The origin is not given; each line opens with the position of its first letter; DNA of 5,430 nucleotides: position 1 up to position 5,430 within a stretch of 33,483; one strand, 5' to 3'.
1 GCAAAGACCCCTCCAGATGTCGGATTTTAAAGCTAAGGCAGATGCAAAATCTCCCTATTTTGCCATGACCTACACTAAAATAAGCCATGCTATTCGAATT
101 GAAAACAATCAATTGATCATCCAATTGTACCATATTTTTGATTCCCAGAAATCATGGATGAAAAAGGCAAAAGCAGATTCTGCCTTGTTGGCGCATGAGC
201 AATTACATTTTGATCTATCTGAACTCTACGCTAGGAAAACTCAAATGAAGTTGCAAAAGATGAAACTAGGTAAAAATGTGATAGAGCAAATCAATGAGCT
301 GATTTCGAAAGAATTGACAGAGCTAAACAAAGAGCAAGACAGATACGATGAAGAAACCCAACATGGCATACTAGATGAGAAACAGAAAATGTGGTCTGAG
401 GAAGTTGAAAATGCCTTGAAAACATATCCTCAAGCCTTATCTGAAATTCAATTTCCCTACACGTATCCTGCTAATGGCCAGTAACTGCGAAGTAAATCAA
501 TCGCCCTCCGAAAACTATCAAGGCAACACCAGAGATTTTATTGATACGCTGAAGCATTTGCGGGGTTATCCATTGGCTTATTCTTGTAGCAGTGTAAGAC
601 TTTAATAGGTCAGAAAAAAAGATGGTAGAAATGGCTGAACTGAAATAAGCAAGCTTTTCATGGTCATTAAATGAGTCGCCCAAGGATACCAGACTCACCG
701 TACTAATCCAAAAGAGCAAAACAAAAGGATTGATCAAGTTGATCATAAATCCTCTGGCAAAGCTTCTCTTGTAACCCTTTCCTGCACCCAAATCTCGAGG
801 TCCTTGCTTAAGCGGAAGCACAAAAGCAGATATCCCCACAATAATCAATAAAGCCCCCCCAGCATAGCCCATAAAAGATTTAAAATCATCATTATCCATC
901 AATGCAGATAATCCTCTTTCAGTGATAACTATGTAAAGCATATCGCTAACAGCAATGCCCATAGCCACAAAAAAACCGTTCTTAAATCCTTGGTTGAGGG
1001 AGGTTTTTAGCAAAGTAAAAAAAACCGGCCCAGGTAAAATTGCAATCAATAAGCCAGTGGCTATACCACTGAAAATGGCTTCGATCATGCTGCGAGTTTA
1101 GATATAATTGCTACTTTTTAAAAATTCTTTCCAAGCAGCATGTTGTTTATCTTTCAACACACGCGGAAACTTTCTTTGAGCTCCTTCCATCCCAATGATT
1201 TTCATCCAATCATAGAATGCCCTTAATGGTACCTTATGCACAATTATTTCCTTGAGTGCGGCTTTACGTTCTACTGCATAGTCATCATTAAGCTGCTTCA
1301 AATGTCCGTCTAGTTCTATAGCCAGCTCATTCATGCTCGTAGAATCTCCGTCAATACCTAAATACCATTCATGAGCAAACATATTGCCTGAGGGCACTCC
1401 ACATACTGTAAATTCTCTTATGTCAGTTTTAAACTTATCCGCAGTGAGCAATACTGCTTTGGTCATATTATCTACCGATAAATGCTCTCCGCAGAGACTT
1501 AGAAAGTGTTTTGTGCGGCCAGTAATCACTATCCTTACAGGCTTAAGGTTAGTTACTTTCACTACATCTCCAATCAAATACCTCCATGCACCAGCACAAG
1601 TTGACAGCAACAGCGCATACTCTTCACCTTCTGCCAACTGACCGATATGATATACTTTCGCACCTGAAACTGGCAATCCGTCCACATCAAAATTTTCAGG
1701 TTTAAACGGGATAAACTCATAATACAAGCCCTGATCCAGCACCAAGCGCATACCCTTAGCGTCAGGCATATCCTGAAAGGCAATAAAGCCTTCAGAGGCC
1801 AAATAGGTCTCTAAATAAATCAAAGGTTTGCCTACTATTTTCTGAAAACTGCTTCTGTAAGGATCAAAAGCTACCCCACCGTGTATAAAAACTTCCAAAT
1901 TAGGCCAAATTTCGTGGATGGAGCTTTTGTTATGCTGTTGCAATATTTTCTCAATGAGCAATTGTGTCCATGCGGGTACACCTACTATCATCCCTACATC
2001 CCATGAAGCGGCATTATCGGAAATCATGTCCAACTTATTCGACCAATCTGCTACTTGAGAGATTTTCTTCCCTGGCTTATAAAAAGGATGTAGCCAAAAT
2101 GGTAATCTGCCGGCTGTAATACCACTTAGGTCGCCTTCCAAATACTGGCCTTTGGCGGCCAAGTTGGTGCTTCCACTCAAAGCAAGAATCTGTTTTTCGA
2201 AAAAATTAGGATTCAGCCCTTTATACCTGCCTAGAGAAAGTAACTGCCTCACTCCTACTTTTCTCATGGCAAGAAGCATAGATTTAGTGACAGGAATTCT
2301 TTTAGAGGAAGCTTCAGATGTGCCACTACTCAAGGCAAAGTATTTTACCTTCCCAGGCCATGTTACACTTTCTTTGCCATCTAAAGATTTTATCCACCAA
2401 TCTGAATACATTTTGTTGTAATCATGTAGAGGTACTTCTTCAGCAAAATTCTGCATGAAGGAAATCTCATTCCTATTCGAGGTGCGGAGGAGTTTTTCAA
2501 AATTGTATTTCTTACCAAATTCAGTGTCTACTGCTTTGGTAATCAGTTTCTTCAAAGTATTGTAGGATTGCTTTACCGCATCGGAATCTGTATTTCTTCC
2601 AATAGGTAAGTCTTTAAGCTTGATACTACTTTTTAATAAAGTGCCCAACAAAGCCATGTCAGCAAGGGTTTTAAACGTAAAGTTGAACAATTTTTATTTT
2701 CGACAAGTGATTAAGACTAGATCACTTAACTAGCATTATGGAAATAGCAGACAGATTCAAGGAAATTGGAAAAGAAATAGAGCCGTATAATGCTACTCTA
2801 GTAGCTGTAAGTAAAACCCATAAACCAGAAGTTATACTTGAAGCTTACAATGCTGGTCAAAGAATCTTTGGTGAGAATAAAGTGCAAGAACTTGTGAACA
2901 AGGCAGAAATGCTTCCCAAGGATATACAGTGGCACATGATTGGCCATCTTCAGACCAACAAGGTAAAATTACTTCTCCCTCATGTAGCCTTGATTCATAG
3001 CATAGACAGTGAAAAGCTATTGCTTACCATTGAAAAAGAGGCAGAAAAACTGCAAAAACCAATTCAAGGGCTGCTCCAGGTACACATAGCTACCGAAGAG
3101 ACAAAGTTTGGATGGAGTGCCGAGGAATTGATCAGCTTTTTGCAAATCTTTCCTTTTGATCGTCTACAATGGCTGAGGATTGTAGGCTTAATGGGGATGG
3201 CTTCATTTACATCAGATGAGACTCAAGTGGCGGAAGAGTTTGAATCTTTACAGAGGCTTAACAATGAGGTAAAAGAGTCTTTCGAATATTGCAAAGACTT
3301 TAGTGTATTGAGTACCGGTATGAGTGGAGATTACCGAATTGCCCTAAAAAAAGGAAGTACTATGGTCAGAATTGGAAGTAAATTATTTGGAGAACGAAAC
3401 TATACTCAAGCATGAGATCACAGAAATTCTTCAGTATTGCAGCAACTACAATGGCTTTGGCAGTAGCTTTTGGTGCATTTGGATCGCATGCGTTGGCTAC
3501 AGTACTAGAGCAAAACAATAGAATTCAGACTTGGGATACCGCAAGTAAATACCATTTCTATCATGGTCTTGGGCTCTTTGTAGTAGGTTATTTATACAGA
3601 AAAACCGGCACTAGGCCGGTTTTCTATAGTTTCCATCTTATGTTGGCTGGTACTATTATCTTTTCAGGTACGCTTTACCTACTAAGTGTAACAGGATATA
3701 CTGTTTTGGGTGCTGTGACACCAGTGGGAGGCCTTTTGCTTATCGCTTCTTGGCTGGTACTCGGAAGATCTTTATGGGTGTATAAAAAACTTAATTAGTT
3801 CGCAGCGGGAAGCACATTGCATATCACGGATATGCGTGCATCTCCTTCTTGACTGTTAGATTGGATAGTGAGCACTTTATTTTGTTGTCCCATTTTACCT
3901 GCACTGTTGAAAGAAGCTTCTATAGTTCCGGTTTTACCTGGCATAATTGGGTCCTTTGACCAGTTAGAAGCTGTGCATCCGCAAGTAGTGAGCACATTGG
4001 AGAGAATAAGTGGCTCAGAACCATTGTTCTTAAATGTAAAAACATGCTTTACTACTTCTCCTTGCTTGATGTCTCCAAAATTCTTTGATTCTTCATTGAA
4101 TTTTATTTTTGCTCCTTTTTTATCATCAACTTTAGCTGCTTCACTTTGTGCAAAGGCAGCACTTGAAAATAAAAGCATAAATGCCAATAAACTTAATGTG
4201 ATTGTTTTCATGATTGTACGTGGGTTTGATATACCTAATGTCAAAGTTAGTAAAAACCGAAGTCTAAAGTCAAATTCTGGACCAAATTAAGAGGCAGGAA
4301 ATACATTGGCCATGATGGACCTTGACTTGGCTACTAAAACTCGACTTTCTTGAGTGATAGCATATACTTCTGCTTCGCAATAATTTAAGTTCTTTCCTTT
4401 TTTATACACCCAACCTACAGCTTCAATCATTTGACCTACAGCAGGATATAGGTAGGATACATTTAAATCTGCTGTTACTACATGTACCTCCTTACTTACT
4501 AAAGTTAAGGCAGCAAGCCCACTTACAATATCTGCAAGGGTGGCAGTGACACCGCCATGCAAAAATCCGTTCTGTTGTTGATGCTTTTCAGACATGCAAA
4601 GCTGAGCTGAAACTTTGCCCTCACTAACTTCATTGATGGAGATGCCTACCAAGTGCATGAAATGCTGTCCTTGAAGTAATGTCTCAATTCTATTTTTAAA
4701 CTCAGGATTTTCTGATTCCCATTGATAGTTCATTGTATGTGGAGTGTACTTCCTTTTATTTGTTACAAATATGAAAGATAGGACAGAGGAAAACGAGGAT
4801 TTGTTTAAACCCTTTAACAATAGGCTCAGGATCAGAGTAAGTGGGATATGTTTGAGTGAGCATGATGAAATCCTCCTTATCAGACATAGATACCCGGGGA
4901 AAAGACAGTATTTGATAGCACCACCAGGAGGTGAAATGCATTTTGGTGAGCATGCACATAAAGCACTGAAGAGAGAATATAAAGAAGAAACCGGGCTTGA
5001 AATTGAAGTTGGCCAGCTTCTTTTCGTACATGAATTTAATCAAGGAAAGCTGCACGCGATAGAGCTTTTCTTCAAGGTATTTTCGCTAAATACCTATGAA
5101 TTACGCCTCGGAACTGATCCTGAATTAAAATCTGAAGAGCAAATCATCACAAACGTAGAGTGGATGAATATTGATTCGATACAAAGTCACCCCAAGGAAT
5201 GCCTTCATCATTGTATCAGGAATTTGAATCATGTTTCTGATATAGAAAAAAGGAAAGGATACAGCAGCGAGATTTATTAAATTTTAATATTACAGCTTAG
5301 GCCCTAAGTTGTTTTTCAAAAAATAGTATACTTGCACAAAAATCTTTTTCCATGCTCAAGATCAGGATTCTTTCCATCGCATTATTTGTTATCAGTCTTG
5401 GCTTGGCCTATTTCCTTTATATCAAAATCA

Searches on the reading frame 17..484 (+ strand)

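Call 48: search_protein_families(library=pfam, proteins=[window:17-484:+], max_evalue=0.001)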
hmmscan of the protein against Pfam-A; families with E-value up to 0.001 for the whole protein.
window:17-484:+ (155 aa): 1 family
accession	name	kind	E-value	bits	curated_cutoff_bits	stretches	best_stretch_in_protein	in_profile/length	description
PF06037.17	DUF922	-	7e-10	39.6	27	1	44-117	80-153/153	Bacterial protein of unknown function (DUF922)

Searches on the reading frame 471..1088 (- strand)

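Call 48: search_protein_families(library=pfam, proteins=[window:471-1088:-], max_evalue=0.001)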
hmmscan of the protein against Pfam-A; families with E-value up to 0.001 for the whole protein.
window:471-1088:- (205 aa): 1 family
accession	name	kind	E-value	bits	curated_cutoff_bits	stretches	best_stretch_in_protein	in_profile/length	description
PF01810.24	LysE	-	1.7e-31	109.6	25.6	1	15-199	3-191/193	LysE type translocator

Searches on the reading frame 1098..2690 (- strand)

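Call 48: search_protein_families(library=pfam, proteins=[window:1098-2690:-], max_evalue=0.001)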
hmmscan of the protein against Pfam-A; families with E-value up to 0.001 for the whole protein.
window:1098-2690:- (530 aa): 3 families
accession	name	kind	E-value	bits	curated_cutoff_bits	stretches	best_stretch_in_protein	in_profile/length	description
PF03321.19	GH3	-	5.6e-29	101.8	23.6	2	37-183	11-145/304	GH3 family N-terminal domain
PF23571.1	GH3_M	-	1.6e-14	54.1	23.6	1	317-392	3-75/75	GH3 family central domain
PF23572.1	GH3_C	-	4.3e-10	40.7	23.6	1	408-515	2-118/119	GH3 family C-terminal domain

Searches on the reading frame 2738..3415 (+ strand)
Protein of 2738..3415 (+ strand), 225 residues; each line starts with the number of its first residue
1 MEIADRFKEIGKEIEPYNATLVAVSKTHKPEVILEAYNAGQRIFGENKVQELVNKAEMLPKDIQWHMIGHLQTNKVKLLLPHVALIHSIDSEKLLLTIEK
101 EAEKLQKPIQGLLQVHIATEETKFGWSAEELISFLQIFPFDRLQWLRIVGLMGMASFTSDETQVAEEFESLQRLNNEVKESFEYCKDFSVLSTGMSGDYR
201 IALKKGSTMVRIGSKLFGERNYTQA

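Call 48: search_protein_families(library=pfam, proteins=[window:2738-3415:+], max_evalue=0.001)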
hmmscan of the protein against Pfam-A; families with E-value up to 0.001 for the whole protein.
window:2738-3415:+ (225 aa): 1 family
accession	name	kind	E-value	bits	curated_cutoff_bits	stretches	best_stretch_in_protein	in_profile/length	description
PF01168.26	Ala_racemase_N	-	1.8e-15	57.7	24.1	1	3-220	6-219/220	Alanine racemase, N-terminal domain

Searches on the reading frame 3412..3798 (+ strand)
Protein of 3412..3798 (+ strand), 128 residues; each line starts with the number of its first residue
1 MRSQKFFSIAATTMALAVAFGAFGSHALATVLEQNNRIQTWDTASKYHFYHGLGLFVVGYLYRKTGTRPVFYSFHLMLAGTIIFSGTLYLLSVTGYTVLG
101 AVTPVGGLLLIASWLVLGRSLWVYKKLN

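Call 48: search_protein_families(library=pfam, proteins=[window:3412-3798:+], max_evalue=0.001)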
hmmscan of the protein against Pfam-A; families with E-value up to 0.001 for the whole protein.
window:3412-3798:+ (128 aa): 1 family
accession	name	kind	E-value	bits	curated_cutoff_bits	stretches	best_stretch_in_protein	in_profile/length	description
PF04241.20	DUF423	-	1.2e-25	89.9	25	1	20-107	1-86/86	Protein of unknown function (DUF423)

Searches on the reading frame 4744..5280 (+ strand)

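Call 48: search_protein_families(library=pfam, proteins=[window:4744-5280:+], max_evalue=0.001)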
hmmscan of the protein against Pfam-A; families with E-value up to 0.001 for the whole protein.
window:4744-5280:+ (178 aa): 2 families
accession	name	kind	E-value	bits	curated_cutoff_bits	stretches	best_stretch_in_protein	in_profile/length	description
PF00293.34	NUDIX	-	7.7e-13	49.1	21.1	1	29-148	3-120/134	NUDIX domain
PF14815.12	NUDIX_4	-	0.00019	21.6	35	1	37-149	6-101/113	NUDIX domain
